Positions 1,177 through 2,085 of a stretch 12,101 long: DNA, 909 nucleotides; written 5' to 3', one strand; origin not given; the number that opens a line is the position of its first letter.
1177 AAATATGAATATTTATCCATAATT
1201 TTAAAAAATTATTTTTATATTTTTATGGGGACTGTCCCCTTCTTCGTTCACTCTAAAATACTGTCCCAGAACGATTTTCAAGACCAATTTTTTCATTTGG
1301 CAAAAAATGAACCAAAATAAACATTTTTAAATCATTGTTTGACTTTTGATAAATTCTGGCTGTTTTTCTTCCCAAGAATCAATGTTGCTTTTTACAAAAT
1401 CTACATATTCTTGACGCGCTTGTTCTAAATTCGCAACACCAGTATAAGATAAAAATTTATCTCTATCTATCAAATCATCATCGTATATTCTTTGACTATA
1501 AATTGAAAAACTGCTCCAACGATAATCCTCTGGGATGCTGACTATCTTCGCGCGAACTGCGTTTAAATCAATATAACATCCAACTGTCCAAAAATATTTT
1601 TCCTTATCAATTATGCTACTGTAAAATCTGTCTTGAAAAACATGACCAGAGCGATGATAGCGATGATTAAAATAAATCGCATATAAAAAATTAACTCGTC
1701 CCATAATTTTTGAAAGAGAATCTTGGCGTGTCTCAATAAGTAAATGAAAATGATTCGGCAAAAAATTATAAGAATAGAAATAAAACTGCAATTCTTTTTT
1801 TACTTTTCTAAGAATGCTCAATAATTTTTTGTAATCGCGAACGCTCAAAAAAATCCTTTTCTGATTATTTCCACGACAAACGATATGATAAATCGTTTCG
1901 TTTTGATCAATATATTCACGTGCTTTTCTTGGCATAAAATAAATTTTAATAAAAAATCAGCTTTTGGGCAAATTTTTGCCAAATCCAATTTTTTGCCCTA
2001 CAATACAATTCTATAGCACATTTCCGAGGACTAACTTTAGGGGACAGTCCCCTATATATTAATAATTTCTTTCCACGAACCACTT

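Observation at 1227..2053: A RAYT-like Y1 transposase is bracketed by inverted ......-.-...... palindromes, and more copies are scattered through the first 3.3 kb.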

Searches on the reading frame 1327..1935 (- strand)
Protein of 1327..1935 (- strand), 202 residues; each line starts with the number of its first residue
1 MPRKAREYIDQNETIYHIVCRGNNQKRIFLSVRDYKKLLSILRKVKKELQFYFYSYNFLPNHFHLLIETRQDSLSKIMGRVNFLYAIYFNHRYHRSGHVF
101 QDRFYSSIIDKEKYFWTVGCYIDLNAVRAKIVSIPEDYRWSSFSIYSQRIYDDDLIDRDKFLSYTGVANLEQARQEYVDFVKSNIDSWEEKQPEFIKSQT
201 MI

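Call 5: search_protein_families(library=pfam, proteins=[window:1327-1935:-], max_evalue=0.01)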
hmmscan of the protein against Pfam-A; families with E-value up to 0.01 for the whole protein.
window:1327-1935:- (202 aa): 1 family
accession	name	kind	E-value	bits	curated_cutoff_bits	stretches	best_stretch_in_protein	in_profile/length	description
PF01797.21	Y1_Tnp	-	2.5e-14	53.8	23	1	13-123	4-119/121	Transposase IS200 like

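Call 10: find_encoding_contigs(protein=window:1327-1935:-, flank=10000, max_places=10)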
Protein window:1327-1935:- (202 aa): 22 contigs read that carry it; 9 places shown.
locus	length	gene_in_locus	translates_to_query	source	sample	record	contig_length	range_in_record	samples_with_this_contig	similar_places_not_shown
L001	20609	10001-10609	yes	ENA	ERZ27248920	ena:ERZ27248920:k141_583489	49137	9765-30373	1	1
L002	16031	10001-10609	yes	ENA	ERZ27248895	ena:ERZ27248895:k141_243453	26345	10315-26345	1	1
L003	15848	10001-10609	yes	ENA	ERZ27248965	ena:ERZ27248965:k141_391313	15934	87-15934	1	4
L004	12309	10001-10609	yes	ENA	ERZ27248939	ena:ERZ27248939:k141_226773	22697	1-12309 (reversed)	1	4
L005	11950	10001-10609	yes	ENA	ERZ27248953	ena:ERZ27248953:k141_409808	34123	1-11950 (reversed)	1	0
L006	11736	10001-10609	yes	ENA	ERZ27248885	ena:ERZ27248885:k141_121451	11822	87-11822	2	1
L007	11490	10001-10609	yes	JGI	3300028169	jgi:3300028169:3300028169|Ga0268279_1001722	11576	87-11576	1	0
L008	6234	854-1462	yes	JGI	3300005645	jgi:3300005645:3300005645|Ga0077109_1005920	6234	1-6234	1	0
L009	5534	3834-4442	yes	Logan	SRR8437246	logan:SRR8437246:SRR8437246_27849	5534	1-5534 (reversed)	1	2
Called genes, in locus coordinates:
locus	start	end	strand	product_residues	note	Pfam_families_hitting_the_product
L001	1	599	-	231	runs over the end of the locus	PF22935:RM44_endonuclase, PF14622:Ribonucleas_3_3, PF00636:Ribonuclease_3, PF00035:dsrm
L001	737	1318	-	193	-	PF01029:NusB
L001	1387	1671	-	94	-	PF01783:Ribosomal_L32p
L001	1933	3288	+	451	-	PF11638:DnaA_N, PF00308:Bac_DnaA, PF01695:IstB_IS21, PF00004:AAA, PF22688:Hda_lid (faint), PF08299:Bac_DnaA_C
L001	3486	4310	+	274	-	PF22357:AF1548-like_C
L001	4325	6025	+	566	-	PF00437:T2SSE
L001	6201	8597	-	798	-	PF00133:tRNA-synt_1, PF09334:tRNA-synt_1g, PF13603:tRNA-synt_1_2, PF09334:tRNA-synt_1g (weak), PF08264:Anticodon_1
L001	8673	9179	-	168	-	PF02367:TsaE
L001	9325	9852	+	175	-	PF01551:Peptidase_M23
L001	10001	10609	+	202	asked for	PF01797:Y1_Tnp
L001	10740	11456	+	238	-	-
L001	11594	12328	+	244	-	PF08713:DNA_alkylation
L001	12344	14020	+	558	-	PF01558:POR, PF02776:TPP_enzyme_N (weak), PF01855:POR_N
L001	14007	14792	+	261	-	PF02775:TPP_enzyme_C, PF12367:PFO_beta_C (weak)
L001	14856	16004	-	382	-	PF00814:TsaD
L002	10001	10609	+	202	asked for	PF01797:Y1_Tnp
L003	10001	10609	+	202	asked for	PF01797:Y1_Tnp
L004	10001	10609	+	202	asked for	PF01797:Y1_Tnp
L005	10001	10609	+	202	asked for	PF01797:Y1_Tnp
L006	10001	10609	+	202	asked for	PF01797:Y1_Tnp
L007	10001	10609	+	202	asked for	PF01797:Y1_Tnp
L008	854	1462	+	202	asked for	PF01797:Y1_Tnp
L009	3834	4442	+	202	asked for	PF01797:Y1_Tnp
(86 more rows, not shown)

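Call 11: search_protein_families(library=ncbifam, proteins=[window:1327-1935:-], max_evalue=0.01)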
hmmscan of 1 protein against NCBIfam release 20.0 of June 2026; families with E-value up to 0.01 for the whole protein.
window:1327-1935:- (202 aa): 2 families
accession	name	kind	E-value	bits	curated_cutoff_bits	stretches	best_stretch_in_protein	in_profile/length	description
NF047646.1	REP_Tyr_transpos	equivalog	4.9e-19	68.7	80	1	10-141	6-146/146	REP-associated tyrosine transposase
NF033573.1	transpos_IS200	equivalog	0.00016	21.9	55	1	15-122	12-109/126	IS200/IS605 family transposase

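Call 12: search_solved_structures(query=window:1327-1935:-, max_evalue=1, show_alignments=3)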
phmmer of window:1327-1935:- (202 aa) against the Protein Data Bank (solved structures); distinct sequences matched with E-value up to 1: 6.
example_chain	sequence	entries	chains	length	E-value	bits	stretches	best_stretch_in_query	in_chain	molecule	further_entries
4er8_A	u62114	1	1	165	0.048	16.5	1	13-144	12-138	TnpArep for protein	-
4e4j_A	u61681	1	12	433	0.23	14.3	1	89-144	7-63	Arginine deiminase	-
3rp2_A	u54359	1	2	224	0.34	13.7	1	20-67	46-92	RAT MAST CELL PROTEASE II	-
3naw_A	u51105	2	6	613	0.36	13.7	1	116-161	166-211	secreted effector protein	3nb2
3sqv_A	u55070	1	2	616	0.36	13.6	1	116-161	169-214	secreted effector protein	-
7us5_A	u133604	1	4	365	0.56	13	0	12-85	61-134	GDP-D-GLYCERO-D-MANNO-HEPTOSE 4,6-DEHYDRATASE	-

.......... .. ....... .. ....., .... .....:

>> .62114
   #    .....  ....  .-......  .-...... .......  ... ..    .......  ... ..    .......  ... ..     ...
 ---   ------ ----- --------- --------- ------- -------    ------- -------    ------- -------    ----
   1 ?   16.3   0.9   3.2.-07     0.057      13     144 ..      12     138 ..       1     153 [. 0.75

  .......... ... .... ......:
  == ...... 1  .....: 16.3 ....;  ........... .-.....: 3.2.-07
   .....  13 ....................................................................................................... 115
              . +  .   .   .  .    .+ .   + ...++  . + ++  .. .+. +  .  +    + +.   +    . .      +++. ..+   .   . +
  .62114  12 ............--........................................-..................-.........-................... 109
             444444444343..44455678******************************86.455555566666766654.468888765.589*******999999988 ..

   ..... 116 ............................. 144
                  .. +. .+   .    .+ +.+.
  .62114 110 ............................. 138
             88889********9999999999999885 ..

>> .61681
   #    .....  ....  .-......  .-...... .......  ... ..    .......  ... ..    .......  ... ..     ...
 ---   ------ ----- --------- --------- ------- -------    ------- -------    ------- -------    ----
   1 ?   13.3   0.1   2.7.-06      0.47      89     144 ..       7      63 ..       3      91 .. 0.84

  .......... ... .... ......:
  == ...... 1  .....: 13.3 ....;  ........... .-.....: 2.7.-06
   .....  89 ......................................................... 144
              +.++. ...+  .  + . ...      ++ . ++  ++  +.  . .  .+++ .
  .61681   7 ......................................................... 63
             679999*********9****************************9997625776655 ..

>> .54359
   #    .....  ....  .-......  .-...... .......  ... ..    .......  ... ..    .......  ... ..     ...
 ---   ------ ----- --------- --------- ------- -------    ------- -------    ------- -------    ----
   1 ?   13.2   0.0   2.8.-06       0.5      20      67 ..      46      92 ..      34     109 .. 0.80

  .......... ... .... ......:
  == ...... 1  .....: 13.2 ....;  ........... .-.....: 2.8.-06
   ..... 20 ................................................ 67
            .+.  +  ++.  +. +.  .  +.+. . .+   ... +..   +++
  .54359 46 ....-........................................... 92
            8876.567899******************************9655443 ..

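Call 14: find_homologous_proteins(query=window:1327-1935:-, max_evalue=0.00001)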
Query window:1327-1935:- (202 aa): 1665 proteins with E <= 0.00001 among 1736 candidates; the best 120 are listed.
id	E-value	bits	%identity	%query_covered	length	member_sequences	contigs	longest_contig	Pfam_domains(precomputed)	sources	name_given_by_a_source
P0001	3.3e-129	446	99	100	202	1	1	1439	PF01797.22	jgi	-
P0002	7.2e-127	439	98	100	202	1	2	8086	PF01797.22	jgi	-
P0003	5.9e-116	403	88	100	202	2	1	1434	PF01797.22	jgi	-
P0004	9.8e-112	389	85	100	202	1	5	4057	PF01797.22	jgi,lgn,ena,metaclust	metaclust:\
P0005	4.1e-110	384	83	100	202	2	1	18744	PF01797.22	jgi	-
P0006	5.9e-98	344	75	100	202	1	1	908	PF01797.22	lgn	-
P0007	1.0e-92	327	72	100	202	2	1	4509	PF01797.22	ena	-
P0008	1.1e-92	327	72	100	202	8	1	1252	PF01797.22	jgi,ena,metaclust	metaclust:\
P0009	6.1e-90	318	70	97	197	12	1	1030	PF01797.22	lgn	-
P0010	1.4e-87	310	73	94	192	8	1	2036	PF01797.22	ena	-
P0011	4.0e-86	306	67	100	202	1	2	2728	PF01797.22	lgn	-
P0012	1.1e-84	301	66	100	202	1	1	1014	PF01797.22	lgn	-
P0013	2.0e-83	297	68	100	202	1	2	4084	PF01797.22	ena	-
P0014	2.7e-75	270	62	92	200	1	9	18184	PF01797.22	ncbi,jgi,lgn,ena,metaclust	metaclust:\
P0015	3.6e-73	263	60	100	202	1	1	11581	PF01797.22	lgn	-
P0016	5.9e-72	259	59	100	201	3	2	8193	PF01797.22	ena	-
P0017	7.5e-71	256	59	100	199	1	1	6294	PF01797.22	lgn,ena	-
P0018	2.5e-70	254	63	92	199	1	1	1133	PF01797.22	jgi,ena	-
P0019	2.8e-70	254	58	100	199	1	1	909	PF01797.22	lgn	-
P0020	6.0e-70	253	59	100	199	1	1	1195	PF01797.22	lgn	-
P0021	8.5e-70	252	59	100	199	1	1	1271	PF01797.22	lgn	-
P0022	1.2e-69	252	58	100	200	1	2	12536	PF01797.22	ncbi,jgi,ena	-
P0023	2.0e-69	251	60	100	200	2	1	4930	PF01797.22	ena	-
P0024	2.5e-69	251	59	100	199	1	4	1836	PF01797.22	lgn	-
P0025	2.6e-69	251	57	100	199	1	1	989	PF01797.22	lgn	-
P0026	5.7e-69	250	61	94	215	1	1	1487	PF01797.22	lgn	-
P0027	2.4e-68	248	59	100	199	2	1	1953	PF01797.22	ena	-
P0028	7.0e-68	246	59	100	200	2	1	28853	PF01797.22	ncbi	-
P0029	8.5e-68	246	58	100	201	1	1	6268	PF01797.22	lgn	-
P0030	9.7e-68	246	58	100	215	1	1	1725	PF01797.22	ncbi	-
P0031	1.2e-67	245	58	100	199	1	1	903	PF01797.22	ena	-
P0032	1.9e-67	245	58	100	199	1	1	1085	PF01797.22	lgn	-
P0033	2.5e-67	244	58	100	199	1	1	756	PF01797.22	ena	-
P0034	4.8e-67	243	58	100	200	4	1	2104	PF01797.22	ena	-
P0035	5.6e-67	243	58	100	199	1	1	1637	PF01797.22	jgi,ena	-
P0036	7.1e-67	243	56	100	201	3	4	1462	PF01797.22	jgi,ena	-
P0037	9.1e-67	243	57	100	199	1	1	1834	PF01797.22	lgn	-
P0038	1.3e-66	242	57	100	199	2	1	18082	PF01797.22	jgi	jgi:REP element-mobilizing transposase RayT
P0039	1.4e-66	242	56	100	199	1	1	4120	PF01797.22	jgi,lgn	-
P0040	2.1e-66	241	56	100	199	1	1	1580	PF01797.22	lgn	-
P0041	2.5e-66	241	54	100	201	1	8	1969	PF01797.22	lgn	-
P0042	3.0e-66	241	57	100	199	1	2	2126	PF01797.22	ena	-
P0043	3.2e-66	241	57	100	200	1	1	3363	PF01797.22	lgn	-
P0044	4.6e-66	240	56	100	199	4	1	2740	PF01797.22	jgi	jgi:REP element-mobilizing transposase RayT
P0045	4.7e-66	240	54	100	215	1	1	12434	PF01797.22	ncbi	-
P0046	5.7e-66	240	54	100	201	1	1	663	PF01797.22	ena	-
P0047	6.0e-66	240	56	100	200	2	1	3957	PF01797.22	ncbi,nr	ncbi:MAG: transposase [Patescibacteria group bacterium]|nr:transposase [Patescibacteria group bacter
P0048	1.9e-65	238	57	94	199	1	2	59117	PF01797.22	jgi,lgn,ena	-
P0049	3.1e-65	238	54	100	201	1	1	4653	PF01797.22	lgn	-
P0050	4.6e-65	237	54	100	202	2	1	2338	PF01797.22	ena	-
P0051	5.5e-65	237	59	90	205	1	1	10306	PF01797.22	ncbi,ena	-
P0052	5.7e-65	237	55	100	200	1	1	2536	PF01797.22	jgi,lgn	jgi:putative transposase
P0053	7.9e-65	236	56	100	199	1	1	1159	PF01797.22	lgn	-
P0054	1.1e-64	236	57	100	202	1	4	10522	PF01797.22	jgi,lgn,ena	-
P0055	1.6e-64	235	54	100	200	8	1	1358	PF01797.22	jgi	-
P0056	1.9e-64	235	55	100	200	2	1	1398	PF01797.22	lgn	-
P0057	4.6e-64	234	54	100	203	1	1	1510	PF01797.22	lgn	-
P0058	5.0e-64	234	55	100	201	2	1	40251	PF01797.22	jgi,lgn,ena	-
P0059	5.0e-64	234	55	100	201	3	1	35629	PF01797.22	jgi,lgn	jgi:REP element-mobilizing transposase RayT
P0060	5.8e-64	233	55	100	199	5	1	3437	PF01797.22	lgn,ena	-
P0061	7.9e-64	233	54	100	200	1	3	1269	PF01797.22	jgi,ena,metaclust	metaclust:\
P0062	1.0e-63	233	57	100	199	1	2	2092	PF01797.22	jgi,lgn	jgi:REP element-mobilizing transposase RayT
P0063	1.3e-63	232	54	100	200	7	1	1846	PF01797.22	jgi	-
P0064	1.3e-63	232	54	100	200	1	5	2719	PF01797.22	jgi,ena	-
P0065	2.0e-63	232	56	98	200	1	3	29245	PF01797.22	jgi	-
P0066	2.8e-63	231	55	100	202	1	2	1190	PF01797.22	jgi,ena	-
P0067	2.8e-63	231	59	97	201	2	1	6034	PF01797.22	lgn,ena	-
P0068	2.9e-63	231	55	100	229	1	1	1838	PF01797.22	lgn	-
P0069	3.3e-63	231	58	92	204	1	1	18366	PF01797.22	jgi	-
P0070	3.4e-63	231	58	92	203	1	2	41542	PF01797.22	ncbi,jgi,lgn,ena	-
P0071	3.7e-63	231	54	100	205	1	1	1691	PF01797.22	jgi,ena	-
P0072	4.2e-63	231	55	100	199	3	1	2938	PF01797.22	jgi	-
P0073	4.8e-63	230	59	90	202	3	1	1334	PF01797.22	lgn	-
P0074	7.0e-63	230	53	100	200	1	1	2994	PF01797.22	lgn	-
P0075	1.2e-62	229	54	100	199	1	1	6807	PF01797.22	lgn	-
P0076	1.3e-62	229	52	99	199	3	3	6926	PF01797.22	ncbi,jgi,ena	-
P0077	2.4e-62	228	54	94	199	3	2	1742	PF01797.22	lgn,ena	-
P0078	3.7e-62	227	55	100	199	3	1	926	PF01797.22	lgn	-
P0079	4.1e-62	227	54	100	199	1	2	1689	PF01797.22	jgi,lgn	-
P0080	4.1e-62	227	59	88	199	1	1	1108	PF01797.22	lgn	-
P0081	6.5e-62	227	55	99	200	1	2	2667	PF01797.22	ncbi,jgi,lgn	-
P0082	9.7e-62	226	55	100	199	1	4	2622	PF01797.22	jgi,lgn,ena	-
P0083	1.2e-61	226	53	100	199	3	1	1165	PF01797.22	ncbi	-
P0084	1.3e-61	226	52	100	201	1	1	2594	PF01797.22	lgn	-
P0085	1.5e-61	225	53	100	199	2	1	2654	PF01797.22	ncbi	-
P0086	1.7e-61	225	53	100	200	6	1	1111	PF01797.22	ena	-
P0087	1.9e-61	225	53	100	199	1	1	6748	PF01797.22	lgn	-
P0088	2.2e-61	225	53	100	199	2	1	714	PF01797.22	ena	-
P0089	2.9e-61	225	50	100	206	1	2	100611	PF01797.22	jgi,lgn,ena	-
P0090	5.2e-61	224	54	92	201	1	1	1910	PF01797.22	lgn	-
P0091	1.1e-60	223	50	100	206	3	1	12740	PF01797.22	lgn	-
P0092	2.8e-60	221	54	100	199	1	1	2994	PF01797.22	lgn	-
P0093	3.3e-60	221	54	100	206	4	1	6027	PF01797.22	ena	-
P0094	3.4e-60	221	54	97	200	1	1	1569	PF01797.22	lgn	-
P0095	4.2e-60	221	54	100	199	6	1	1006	PF01797.22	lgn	-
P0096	4.5e-60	221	51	100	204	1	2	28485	PF01797.22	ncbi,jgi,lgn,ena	ncbi:MAG: transposase [Patescibacteria group bacterium]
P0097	5.3e-60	220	56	97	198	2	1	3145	PF01797.22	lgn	-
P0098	7.9e-60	220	52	90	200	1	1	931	PF01797.22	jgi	-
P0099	1.6e-59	219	54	92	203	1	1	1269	PF01797.22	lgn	-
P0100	2.1e-59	218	53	96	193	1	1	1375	PF01797.22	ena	-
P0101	2.9e-59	218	49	100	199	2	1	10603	PF01797.22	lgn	-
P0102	3.9e-59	218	50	100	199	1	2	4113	PF01797.22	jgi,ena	-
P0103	5.1e-59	217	51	100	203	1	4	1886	PF01797.22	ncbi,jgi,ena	-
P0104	1.0e-58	216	50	100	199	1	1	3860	PF01797.22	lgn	-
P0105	1.1e-58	216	52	97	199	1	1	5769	PF01797.22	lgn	-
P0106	1.1e-58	216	51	100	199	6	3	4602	PF01797.22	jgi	-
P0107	1.2e-58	216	50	100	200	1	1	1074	PF01797.22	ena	-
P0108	1.4e-58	216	57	94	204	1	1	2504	PF01797.22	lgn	-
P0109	1.8e-58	215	52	100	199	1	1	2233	PF01797.22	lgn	-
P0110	3.7e-58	214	52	100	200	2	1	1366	PF01797.22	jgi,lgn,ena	-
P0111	5.6e-58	214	51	100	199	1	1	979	PF01797.22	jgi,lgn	-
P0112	1.0e-57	213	50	100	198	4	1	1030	PF01797.22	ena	-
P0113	1.2e-57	213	52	100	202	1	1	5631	PF01797.22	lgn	-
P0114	2.0e-57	212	68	72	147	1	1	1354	PF01797.22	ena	-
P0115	6.9e-57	210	51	100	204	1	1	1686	PF01797.22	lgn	-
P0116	1.9e-56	209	53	88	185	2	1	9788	PF01797.22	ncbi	ncbi:MAG: transposase, partial [Patescibacteria group bacterium]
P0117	3.7e-56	208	52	100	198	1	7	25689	PF01797.22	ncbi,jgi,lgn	jgi:putative transposase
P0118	2.1e-55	205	52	93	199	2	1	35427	PF01797.22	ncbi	ncbi:MAG: transposase [Patescibacteria group bacterium]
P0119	2.3e-54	202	52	84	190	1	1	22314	PF01797.22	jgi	jgi:REP element-mobilizing transposase RayT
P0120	4.4e-54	201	57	73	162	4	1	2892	PF01797.22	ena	-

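Call 16: find_related_loci(query=A2, collection=genome_contigs, flank=10000)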
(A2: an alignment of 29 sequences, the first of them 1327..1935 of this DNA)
Query A2 (202 aa) in genome_contigs; peptide patterns used: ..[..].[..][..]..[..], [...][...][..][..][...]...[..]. (x = any residue, [..] = any of these).
413 stretches matched a pattern; 346 encode a relative of the query (tblastn E <= 1e-3); the best 80 are kept; 80 distinct loci.
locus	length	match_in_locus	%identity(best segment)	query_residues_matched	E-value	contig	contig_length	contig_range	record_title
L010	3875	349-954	74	1-202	1e-102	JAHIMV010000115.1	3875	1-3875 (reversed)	MAG: Patescibacteria group bacterium isolate KR13_N2.mb.83 KR13_N2.mb.83_k141_284118, whole genome shotgun sequence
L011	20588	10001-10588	70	1-196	2e-92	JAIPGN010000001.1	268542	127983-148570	MAG: Patescibacteria group bacterium isolate Tobar13.5m-G50 Tobar13-5m-C28, whole genome shotgun sequence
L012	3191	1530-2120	71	1-197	3e-85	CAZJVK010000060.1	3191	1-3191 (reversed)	MAG TPA_asm: uncultured Candidatus Saccharibacteria bacterium isolate binchicken_co181_162 genome assembly, contig: NODE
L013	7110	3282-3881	58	1-202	2e-75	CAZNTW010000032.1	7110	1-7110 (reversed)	MAG TPA_asm: uncultured Gammaproteobacteria bacterium isolate binchicken_co387_694 genome assembly, contig: NODE_14963_l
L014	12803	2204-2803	59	1-202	4e-74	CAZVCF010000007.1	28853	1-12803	MAG TPA_asm: uncultured Gammaproteobacteria bacterium isolate binchicken_co38_723 genome assembly, contig: NODE_3324_len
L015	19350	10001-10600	58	1-202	2e-72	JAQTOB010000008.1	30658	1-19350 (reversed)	MAG: Patescibacteria group bacterium isolate STA_78 NODE_2831_length_30658_cov_5.456421_Sandtown_A, whole genome shotgun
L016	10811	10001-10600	56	1-202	5e-72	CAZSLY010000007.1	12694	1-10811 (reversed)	MAG TPA_asm: uncultured Gammaproteobacteria bacterium isolate binchicken_co387_516 genome assembly, contig: NODE_6206_le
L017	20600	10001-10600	55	1-202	3e-71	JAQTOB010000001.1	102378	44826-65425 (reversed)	MAG: Patescibacteria group bacterium isolate STA_78 NODE_403_length_102378_cov_6.019970_Sandtown_A, whole genome shotgun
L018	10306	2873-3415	59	1-181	1e-68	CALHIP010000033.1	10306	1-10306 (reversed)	MAG: uncultured Patescibacteria group bacterium isolate S1_Bin_Bin_48_sub_1 genome assembly, contig: c_000000535072, who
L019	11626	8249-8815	58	1-186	1e-68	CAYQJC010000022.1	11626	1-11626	MAG TPA_asm: uncultured Candidatus Saccharibacteria bacterium isolate binchicken_co6_497 genome assembly, contig: NODE_6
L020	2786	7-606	54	1-202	1e-69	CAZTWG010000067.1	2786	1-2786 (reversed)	MAG TPA_asm: uncultured Gammaproteobacteria bacterium isolate SRP141559_co1_259 genome assembly, contig: NODE_24181_leng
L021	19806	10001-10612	51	1-202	1e-65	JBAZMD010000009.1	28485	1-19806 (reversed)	MAG: Patescibacteria group bacterium isolate SO_2017_LW4_32 scaffold_3531_c1_LW137-91_2017, whole genome shotgun sequenc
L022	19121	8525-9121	51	1-201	3e-64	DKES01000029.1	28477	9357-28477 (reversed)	MAG TPA_asm: Patescibacteria group bacterium UBA6816 UBA6816_contig_14049, whole genome shotgun sequence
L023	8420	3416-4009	50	1-201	8e-64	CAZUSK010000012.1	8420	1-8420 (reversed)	MAG TPA_asm: uncultured Candidatus Saccharibacteria bacterium isolate binchicken_co256_732 genome assembly, contig: NODE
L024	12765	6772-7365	51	1-201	9e-64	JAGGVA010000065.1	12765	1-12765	MAG: bacterium isolate AUK088 PB_MBMC_042_c_000000000031, whole genome shotgun sequence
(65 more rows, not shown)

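Call 44: predict_structure(alignment_id=A2)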
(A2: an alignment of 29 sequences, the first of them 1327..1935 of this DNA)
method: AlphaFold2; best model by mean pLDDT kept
length: 202 residues; sequences in the alignment: 29
mean_pLDDT: 87.4   pTM: 0.85
mean pLDDT of the five models: 87.4, 86.9, 85.5, 83.5, 82.0
residues with pLDDT >= 90: 134; 70-90: 44; 50-70: 16; < 50: 8
segments of 3 or more residues with pLDDT < 50: 1-8
pLDDT, mean of each block of 10 residues (from residue 1): 48 89 78 96 97 97 95 93 95 87 82 89 95 95 94 91 90 96 79 68 65
secondary structure, 60 per line:
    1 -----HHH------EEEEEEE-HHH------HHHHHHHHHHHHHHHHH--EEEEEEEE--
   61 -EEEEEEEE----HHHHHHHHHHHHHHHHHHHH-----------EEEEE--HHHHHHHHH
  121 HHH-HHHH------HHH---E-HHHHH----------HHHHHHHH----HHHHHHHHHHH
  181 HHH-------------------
elements in order: E15-21 H32-48 E51-58 E62-69 H74-93 E105-109 H112-123 H125-128 H143-147 H158-165 H170-183
